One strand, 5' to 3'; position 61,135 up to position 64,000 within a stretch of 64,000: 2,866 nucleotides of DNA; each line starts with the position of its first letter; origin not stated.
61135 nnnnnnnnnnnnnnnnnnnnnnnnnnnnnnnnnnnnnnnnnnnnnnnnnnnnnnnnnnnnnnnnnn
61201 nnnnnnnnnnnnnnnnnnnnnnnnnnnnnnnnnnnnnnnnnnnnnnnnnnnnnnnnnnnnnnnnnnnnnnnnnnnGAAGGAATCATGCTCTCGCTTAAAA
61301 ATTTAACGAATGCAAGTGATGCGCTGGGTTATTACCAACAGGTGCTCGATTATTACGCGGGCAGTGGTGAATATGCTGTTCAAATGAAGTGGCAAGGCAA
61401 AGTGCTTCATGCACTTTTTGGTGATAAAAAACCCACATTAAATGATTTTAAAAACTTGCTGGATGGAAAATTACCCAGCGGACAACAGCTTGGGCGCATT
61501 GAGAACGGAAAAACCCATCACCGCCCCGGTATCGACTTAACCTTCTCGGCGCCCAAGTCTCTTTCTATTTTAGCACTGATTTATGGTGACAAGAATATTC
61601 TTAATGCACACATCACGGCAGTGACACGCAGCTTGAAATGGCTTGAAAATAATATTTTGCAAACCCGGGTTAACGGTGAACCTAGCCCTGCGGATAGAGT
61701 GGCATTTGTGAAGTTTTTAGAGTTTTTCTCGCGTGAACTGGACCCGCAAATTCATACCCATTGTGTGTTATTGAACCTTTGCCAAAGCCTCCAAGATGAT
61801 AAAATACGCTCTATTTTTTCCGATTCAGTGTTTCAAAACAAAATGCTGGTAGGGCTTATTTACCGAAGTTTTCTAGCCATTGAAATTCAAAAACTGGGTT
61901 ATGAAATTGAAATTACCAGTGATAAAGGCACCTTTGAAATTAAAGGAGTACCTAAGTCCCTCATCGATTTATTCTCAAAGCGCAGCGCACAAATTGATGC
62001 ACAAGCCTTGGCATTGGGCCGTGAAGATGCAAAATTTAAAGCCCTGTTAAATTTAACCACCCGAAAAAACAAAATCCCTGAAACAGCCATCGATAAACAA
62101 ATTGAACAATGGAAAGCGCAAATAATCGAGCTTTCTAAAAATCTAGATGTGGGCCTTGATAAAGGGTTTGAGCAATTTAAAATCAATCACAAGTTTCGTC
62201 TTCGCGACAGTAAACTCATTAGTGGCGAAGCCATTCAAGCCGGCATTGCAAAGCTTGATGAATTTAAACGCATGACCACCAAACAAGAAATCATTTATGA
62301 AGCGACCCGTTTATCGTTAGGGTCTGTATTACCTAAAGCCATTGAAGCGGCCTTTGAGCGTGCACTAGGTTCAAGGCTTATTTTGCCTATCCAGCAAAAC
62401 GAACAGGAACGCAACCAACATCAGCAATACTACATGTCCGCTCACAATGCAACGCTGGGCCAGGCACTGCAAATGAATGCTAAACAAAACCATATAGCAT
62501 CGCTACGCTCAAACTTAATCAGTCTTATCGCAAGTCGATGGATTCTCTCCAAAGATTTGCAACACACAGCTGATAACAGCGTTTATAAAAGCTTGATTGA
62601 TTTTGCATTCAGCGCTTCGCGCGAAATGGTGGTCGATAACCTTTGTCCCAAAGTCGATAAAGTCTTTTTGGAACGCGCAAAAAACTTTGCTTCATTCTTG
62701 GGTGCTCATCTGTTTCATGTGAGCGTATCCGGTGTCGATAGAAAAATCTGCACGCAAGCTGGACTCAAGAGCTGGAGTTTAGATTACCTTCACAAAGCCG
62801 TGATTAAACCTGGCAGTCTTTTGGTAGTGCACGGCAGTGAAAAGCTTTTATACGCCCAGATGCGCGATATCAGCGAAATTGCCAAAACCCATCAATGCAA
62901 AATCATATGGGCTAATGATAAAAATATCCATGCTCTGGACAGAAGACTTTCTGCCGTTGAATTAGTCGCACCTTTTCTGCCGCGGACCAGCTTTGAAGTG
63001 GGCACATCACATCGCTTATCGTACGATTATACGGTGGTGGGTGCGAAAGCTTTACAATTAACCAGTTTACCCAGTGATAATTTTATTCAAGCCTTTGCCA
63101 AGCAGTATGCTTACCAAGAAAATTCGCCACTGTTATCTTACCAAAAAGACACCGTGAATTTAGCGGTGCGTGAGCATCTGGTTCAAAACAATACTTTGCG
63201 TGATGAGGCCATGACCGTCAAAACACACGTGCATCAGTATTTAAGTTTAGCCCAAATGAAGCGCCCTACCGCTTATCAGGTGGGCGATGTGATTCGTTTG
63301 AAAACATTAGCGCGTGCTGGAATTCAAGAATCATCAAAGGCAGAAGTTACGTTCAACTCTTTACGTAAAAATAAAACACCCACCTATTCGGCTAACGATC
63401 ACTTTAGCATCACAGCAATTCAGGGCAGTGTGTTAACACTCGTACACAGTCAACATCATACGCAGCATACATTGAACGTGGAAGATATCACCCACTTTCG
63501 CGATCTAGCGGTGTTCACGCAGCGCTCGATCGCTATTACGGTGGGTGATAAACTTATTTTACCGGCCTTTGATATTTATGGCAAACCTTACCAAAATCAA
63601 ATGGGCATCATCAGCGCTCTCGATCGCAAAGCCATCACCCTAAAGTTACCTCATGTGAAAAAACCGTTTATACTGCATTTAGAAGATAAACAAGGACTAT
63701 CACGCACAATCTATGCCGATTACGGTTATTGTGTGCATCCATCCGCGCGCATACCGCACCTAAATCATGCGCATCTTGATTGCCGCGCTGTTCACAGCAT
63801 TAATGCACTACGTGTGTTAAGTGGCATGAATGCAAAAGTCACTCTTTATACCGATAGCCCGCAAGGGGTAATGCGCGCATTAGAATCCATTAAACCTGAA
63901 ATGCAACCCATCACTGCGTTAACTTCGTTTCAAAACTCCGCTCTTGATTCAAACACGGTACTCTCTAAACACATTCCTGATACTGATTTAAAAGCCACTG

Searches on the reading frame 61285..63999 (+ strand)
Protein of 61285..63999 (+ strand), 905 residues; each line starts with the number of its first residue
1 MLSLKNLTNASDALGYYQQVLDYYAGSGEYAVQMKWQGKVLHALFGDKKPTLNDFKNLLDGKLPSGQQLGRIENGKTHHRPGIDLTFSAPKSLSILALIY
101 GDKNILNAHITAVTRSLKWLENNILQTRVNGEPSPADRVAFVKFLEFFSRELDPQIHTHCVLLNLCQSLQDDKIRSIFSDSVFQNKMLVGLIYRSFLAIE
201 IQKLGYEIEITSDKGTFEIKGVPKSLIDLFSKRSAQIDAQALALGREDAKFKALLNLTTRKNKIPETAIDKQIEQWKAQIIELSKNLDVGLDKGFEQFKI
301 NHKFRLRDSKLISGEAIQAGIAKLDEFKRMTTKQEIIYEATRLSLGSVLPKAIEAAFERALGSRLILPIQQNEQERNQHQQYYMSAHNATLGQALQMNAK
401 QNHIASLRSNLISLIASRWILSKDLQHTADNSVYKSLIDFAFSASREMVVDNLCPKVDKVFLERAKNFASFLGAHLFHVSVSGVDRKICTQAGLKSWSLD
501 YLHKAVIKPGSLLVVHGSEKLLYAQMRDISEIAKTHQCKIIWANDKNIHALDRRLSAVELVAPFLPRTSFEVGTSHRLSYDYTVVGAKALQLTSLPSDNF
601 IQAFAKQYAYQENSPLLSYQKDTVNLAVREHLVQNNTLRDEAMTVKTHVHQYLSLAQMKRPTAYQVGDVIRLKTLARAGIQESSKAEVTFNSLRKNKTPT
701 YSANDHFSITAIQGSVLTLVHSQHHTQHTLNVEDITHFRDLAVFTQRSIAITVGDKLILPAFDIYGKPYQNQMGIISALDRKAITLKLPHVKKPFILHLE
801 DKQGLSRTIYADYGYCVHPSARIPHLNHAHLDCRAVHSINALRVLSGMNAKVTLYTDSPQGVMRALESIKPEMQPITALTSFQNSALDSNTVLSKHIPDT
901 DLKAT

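Call 4: search_protein_families(library=pfam, proteins=[window:61285-63999:+], max_evalue=0.01)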
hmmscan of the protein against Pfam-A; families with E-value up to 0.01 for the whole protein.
window:61285-63999:+ (905 aa): 1 family
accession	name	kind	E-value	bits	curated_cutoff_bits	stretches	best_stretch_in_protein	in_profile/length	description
PF08751.17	TrwC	-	2.7e-64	218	25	1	11-281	2-284/286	TrwC relaxase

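Call 8: search_dna_similar(query=window:61285-63999:+, collection=plasmids, mode=protein, max_rows=20)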
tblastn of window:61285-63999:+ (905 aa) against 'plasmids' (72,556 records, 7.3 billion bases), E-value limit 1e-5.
The search stops at 5000 records and this limit was reached: more records match than are counted here, and every count below describes the 5000 best-scoring records only.
Records with a match: at least 5000; places in all: 5080; records where one place covers at least 80% of the query: 0.
Best place of each record, by identity: <60% 5000.
By first word of the organism name: Klebsiella 2428; Escherichia 1438; Salmonella 260; Acinetobacter 246; Shigella 98; Burkholderia 96; Serratia 84; Enterobacter 73; Raoultella 48; Citrobacter 33; and 51 more.
By predicted mobility (MOB-suite, as given by PLSDB): conjugative 4891; non-mobilizable 57; mobilizable 52.
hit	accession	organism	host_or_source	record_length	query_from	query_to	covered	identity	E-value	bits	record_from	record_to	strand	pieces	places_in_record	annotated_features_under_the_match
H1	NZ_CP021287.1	Legionella pneumophila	Homo sapiens,human lung tissue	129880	1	545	60%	28.5%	5e-42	175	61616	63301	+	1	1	traI: conjugative transfer relaxase/helicase TraI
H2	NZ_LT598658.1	Legionella pneumophila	Homo sapiens,clinical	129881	1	545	60%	28.5%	5e-42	175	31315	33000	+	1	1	traI: conjugative transfer relaxase/helicase TraI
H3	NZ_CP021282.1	Legionella pneumophila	Homo sapiens,human lung tissue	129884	1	545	60%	28.5%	5e-42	175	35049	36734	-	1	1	traI: conjugative transfer relaxase/helicase TraI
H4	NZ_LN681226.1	Legionella hackeliae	-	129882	1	545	60%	28.5%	5e-42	175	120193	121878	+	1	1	traI: conjugative transfer relaxase/helicase TraI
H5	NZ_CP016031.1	Legionella pneumophila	Isolate,clinical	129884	1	545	60%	28.5%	5e-42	175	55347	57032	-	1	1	traI: conjugative transfer relaxase/helicase TraI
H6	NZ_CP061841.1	Legionella pneumophila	pure culture,drinking water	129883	1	545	60%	28.5%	5e-42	175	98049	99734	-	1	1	traI: conjugative transfer relaxase/helicase TraI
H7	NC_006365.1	Legionella pneumophila str. Paris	-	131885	1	545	60%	28.5%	5e-42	175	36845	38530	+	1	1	traI: conjugative transfer relaxase/helicase TraI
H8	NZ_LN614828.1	Legionella fallonii LLAP-10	-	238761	1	545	60%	27.7%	3e-38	163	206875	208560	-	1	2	traI: conjugative transfer relaxase/helicase TraI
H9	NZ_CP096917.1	Alcaligenes faecalis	Homo sapiens,Sputum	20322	1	369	41%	34.7%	7e-37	158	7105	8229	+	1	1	mobF: MobF family relaxase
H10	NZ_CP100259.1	Burkholderia glumae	cell culture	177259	1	407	45%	31.1%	3e-35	153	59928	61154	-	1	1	mobF: MobF family relaxase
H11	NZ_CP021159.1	Burkholderia glumae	Oryza sativa,Cell culture,USA rice field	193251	1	407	45%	31.1%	3e-35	153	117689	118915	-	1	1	mobF: MobF family relaxase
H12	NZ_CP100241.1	Burkholderia glumae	cell culture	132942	1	407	45%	31.1%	1e-34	151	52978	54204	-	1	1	mobF: MobF family relaxase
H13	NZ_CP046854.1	Vibrio fluvialis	-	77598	1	367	41%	34.5%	1e-42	177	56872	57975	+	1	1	mobF: MobF family relaxase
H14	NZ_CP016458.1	Blastomonas sp. RAC04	Microbial isolate,Algal phycosphere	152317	1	362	40%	34.1%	5e-39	165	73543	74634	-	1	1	mobF: MobF family relaxase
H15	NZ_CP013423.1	Burkholderia savannae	soil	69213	1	359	40%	34.1%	1e-41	174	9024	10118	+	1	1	mobF: MobF family relaxase | protein-disulfide reductase DsbD N-terminal domain-containing protein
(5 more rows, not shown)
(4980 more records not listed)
